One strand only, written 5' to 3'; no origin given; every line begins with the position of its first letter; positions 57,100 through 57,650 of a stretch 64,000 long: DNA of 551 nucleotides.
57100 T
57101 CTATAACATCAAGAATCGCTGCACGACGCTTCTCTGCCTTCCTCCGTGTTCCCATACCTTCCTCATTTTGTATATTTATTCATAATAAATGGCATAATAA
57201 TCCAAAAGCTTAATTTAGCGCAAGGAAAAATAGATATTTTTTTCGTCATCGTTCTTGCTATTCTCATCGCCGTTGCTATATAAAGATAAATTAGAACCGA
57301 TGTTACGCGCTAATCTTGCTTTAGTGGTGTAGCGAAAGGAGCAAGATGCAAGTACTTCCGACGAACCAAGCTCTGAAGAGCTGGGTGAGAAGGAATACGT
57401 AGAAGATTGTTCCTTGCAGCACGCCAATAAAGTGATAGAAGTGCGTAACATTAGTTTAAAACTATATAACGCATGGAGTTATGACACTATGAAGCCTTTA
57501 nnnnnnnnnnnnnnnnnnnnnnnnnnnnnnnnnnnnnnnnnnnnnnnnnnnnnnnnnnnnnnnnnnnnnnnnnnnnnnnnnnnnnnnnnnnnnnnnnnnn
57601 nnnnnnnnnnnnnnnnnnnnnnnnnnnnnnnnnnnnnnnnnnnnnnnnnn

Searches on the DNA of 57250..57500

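Call 44: search_rna_families(source=window, start=57250, end=57500, threshold=evalue, max_evalue=5, show_alignments=2)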
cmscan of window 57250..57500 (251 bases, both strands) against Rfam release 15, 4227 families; matches with E-value up to 5: 2.
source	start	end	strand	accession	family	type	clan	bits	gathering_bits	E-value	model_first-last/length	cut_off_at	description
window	57366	57386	+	RF01687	Acido-Lenti-1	Gene; sRNA;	-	12.1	37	2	1-46/46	no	Acido-Lenti-1 RNA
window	57286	57478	-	RF01946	KCNQ1OT1_1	Gene; lncRNA;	-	8.8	70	0.19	304-464/464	no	KCNQ1 overlapping transcript 1 conserved region 1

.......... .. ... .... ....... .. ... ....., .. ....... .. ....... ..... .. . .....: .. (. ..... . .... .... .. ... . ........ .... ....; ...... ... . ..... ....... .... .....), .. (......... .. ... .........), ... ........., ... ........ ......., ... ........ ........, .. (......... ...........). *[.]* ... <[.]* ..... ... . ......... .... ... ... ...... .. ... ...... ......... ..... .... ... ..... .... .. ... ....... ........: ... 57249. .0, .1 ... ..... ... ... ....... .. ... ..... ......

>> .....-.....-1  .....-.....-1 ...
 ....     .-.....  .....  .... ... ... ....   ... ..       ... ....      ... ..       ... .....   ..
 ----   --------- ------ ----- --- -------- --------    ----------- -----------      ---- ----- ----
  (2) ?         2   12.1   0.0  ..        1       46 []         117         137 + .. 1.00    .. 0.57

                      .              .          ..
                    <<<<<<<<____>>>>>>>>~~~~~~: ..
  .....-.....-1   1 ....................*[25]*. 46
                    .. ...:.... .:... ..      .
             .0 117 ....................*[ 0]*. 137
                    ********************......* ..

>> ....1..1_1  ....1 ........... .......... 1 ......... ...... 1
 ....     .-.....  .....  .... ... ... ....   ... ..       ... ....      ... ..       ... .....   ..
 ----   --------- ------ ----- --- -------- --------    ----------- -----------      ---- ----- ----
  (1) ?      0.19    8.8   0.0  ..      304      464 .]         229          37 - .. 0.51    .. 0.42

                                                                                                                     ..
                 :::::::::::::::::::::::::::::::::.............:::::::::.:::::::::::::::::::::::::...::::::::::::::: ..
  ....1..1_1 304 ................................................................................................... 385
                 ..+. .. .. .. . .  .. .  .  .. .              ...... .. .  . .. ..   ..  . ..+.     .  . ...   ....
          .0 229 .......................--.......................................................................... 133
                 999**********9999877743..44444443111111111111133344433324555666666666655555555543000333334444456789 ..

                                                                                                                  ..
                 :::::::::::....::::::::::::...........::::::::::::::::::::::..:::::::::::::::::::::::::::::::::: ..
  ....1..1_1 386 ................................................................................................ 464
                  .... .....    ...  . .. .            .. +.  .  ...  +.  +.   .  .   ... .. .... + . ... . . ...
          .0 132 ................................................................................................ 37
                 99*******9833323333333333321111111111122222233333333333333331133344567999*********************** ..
